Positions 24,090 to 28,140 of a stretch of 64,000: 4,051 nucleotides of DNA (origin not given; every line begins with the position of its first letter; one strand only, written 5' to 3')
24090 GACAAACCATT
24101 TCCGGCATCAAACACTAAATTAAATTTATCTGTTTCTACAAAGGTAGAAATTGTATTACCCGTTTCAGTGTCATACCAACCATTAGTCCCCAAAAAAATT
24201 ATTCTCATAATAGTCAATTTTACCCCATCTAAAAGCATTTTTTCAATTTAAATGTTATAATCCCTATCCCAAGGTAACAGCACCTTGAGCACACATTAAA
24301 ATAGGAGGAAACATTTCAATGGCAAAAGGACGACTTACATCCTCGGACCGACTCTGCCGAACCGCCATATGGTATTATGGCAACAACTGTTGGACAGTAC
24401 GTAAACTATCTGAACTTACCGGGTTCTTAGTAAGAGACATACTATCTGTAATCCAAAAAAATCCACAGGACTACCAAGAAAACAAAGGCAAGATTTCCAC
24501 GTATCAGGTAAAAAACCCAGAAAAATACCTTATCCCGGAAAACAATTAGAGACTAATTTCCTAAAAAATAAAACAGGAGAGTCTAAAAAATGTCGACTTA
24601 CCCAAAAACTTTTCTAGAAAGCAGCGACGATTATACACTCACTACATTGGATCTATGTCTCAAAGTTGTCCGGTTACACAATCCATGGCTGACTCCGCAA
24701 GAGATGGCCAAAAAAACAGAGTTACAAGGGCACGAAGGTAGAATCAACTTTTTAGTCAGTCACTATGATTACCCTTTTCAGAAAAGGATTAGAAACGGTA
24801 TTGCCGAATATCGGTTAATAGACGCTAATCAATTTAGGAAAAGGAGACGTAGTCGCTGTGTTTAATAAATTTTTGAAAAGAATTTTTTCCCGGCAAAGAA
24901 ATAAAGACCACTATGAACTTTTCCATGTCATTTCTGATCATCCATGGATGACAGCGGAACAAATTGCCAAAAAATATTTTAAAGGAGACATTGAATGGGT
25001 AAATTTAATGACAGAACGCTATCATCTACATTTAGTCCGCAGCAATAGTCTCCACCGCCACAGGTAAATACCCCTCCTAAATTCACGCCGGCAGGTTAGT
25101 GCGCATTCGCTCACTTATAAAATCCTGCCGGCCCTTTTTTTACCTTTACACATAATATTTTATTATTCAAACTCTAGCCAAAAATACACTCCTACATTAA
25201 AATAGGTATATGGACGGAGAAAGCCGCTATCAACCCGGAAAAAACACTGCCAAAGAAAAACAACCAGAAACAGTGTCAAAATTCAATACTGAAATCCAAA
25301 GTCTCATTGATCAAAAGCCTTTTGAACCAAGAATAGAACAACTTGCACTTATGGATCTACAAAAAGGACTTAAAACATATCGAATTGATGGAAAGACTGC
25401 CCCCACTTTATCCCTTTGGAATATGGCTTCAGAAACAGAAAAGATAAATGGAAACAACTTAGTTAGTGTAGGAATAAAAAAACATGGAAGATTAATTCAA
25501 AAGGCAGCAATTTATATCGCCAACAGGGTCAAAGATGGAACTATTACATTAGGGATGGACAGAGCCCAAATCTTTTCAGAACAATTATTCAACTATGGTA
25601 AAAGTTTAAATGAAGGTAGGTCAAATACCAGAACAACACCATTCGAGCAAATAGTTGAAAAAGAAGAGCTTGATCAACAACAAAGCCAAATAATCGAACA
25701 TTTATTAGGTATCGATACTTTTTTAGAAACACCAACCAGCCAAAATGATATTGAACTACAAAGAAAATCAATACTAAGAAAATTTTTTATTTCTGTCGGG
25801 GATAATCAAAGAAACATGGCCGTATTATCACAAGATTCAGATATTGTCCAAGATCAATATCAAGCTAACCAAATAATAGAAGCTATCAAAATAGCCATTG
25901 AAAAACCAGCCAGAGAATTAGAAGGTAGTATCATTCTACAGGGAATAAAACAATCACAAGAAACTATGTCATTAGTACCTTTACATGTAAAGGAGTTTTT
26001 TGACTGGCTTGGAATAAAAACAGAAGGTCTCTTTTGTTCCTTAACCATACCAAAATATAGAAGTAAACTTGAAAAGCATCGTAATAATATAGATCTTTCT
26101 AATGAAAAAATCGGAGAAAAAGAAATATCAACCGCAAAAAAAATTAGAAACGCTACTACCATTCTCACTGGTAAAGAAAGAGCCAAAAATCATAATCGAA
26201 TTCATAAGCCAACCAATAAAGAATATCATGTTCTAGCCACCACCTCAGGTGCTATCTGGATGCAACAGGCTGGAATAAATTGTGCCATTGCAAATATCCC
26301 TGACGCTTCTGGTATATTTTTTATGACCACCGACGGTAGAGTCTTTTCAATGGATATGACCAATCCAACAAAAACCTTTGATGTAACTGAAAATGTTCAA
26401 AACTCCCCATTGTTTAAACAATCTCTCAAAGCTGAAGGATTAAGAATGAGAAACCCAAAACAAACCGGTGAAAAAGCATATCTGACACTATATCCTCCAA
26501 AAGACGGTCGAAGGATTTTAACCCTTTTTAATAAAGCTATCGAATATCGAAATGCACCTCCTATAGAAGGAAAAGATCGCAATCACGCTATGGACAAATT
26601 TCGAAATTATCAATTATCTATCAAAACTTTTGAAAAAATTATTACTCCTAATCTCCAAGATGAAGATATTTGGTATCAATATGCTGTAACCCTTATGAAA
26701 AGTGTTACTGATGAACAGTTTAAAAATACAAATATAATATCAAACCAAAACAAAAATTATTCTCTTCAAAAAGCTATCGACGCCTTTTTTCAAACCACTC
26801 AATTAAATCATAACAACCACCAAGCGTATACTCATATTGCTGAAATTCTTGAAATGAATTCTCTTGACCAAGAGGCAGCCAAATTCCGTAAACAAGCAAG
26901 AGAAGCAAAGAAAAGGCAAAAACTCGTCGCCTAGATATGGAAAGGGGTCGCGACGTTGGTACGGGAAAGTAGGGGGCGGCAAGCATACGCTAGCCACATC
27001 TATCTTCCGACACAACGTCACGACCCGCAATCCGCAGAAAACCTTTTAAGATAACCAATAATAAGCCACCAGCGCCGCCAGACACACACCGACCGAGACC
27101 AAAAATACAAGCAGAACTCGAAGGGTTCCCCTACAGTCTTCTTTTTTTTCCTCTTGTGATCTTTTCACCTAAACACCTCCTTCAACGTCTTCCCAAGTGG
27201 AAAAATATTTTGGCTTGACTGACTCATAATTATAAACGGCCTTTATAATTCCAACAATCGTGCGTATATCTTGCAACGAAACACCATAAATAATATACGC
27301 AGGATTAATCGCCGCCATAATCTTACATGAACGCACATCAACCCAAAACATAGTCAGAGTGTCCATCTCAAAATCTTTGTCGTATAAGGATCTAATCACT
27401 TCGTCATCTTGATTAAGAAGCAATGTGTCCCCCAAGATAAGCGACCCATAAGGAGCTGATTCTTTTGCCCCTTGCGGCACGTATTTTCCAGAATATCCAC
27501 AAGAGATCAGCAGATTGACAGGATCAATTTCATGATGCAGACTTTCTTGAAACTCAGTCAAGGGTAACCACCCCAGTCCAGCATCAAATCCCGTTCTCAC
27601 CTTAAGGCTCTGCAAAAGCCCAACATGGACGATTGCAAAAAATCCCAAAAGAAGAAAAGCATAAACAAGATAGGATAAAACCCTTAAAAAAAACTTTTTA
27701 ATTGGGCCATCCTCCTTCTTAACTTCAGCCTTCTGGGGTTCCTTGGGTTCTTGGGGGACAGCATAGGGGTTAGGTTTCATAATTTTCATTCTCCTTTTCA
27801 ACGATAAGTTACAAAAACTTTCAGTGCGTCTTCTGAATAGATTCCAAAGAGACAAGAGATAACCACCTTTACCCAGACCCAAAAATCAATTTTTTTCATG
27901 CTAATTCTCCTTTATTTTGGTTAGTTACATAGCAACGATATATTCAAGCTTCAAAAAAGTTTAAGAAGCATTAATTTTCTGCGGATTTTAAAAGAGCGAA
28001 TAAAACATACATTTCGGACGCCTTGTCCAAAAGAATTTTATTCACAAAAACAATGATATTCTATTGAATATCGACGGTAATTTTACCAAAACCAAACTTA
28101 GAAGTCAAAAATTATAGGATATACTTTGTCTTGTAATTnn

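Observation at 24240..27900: GC-rich island, likely horizontally acquired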

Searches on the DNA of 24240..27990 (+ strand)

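Call 101: search_dna_similar(query=window:24240-27990:+, collection=phages, mode=distant, max_rows=5)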
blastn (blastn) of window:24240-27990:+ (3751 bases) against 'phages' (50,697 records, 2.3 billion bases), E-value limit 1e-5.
No match.

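Call 102: search_dna_similar(query=window:24240-27990:+, collection=plasmids, mode=distant, max_rows=5)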
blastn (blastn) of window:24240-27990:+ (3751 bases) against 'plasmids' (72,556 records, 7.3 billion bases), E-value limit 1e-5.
No match.
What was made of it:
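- On Horizontally acquired genomic island: There is no phage or plasmid DNA match (calls 101, 102).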

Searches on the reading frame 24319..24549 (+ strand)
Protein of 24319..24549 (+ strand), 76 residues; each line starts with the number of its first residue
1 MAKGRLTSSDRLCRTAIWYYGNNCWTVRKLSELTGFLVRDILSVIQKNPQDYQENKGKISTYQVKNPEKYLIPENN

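Call 8: search_protein_families(library=pfam, proteins=[window:24319-24549:+], max_evalue=0.1)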
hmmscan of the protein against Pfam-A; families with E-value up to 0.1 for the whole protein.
window:24319-24549:+ (76 aa): 0 families

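Call 10: search_protein_families(library=phrogs, proteins=[window:24319-24549:+], max_evalue=0.1)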
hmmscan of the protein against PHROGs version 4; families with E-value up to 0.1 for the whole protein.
window:24319-24549:+ (76 aa): 0 families

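Call 11: search_protein_families(library=padloc, proteins=[window:24319-24549:+], max_evalue=0.1)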
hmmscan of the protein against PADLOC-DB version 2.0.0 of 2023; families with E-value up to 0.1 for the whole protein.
window:24319-24549:+ (76 aa): 0 families

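Call 60: search_protein_families(library=ncbifam, proteins=[window:24319-24546:+], max_evalue=1)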
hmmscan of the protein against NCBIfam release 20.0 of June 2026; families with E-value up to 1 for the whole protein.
window:24319-24546:+ (76 aa): 0 families

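Call 61: search_solved_structures(query=window:24319-24546:+, max_evalue=10)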
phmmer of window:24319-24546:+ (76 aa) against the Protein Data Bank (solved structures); distinct sequences matched with E-value up to 10: 2.
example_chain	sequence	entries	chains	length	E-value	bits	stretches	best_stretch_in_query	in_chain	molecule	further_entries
2rfb_A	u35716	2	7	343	1.3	12.4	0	22-69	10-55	Cytochrome P450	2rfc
6sw3_A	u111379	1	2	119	2.4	11.6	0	25-71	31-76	cDNA FLJ57039, highly similar to CREB-binding protein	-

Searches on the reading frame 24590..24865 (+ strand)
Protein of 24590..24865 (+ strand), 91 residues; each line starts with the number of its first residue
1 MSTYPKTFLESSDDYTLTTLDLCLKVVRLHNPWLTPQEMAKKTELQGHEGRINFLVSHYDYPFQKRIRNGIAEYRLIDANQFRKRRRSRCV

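Call 8: search_protein_families(library=pfam, proteins=[window:24590-24865:+], max_evalue=0.1)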
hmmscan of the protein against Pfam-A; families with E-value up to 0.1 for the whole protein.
window:24590-24865:+ (91 aa): 1 family
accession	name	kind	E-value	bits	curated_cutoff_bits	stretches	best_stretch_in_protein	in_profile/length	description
PF13255.11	DUF4046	-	0.063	14.3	22.8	1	3-43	15-55/90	Protein of unknown function (DUF4046)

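Call 10: search_protein_families(library=phrogs, proteins=[window:24590-24865:+], max_evalue=0.1)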
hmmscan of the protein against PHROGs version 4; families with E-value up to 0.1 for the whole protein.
window:24590-24865:+ (91 aa): 0 families

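Call 11: search_protein_families(library=padloc, proteins=[window:24590-24865:+], max_evalue=0.1)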
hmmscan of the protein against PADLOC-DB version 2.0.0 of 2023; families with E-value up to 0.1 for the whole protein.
window:24590-24865:+ (91 aa): 0 families

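Call 60: search_protein_families(library=ncbifam, proteins=[window:24590-24862:+], max_evalue=1)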
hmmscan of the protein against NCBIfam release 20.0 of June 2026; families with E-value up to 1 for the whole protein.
window:24590-24862:+ (91 aa): 0 families

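Call 62: search_solved_structures(query=window:24590-24862:+, max_evalue=10)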
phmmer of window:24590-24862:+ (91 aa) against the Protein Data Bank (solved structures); distinct sequences matched with E-value up to 10: 6.
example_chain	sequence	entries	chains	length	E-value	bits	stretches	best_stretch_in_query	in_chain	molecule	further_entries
9hny_DI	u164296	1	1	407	0.92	12.9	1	20-73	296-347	mS56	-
6hiv_DI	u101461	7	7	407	0.96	12.9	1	20-73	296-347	ms56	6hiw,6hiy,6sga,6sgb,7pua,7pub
7ane_ai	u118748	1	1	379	1.1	12.7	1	20-84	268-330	mS56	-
9v3e_E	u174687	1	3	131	1.4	12.3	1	8-44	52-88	C-type nanoantibody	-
3wx6_A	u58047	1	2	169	1.5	12.2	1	40-72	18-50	Uncharacterized protein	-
8z7k_A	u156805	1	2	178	1.7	12.1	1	40-72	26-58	Hcp family type VI secretion system effector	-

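Call 85: find_homologous_proteins(query=window:24590-24862:+, max_evalue=0.1)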
Query window:24590-24862:+ (91 aa): 2 proteins with E <= 0.1 among 7 candidates.
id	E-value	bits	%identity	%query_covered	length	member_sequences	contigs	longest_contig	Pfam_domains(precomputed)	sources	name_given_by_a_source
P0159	4.0e-56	204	100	100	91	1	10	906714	-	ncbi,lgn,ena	-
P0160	7.2e-32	127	67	96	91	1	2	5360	-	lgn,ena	-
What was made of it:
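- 24590..24865 (+): orf91, a small basic protein. Only one homologue exists among 5.8 billion clusters (call 85).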

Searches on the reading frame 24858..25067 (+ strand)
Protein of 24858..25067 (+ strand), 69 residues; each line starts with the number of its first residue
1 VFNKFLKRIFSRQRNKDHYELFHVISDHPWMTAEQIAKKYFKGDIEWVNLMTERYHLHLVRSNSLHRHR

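Call 8: search_protein_families(library=pfam, proteins=[window:24858-25067:+], max_evalue=0.1)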
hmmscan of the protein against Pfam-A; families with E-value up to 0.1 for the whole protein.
window:24858-25067:+ (69 aa): 1 family
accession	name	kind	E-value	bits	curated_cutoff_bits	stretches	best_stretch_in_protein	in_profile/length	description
PF00173.33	Cyt-b5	-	0.074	13.5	23.7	1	10-45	39-73/74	Cytochrome b5-like Heme/Steroid binding domain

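Call 10: search_protein_families(library=phrogs, proteins=[window:24858-25067:+], max_evalue=0.1)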
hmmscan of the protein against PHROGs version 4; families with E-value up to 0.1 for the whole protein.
window:24858-25067:+ (69 aa): 0 families

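Call 11: search_protein_families(library=padloc, proteins=[window:24858-25067:+], max_evalue=0.1)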
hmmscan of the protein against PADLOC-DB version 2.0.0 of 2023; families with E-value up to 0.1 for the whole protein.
window:24858-25067:+ (69 aa): 0 families

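Call 60: search_protein_families(library=ncbifam, proteins=[window:24858-25064:+], max_evalue=1)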
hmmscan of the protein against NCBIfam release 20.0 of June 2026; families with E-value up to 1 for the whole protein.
window:24858-25064:+ (69 aa): 0 families

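Call 63: search_solved_structures(query=window:24858-25064:+, max_evalue=10)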
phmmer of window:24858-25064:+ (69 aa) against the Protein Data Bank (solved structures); distinct sequences matched with E-value up to 10: 3.
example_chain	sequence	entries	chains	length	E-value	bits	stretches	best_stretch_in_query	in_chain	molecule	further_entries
9v2v_A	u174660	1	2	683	0.24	15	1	2-51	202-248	Transcriptional regulatory protein SIN3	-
9v2w_A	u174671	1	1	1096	0.69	13.6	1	2-51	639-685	Transcriptional regulatory protein SIN3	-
9nen_A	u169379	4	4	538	1.1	13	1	4-56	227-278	RNA-binding protein RO60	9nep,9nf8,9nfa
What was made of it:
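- Tried and rejected: Only noise was returned (calls 61-63).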
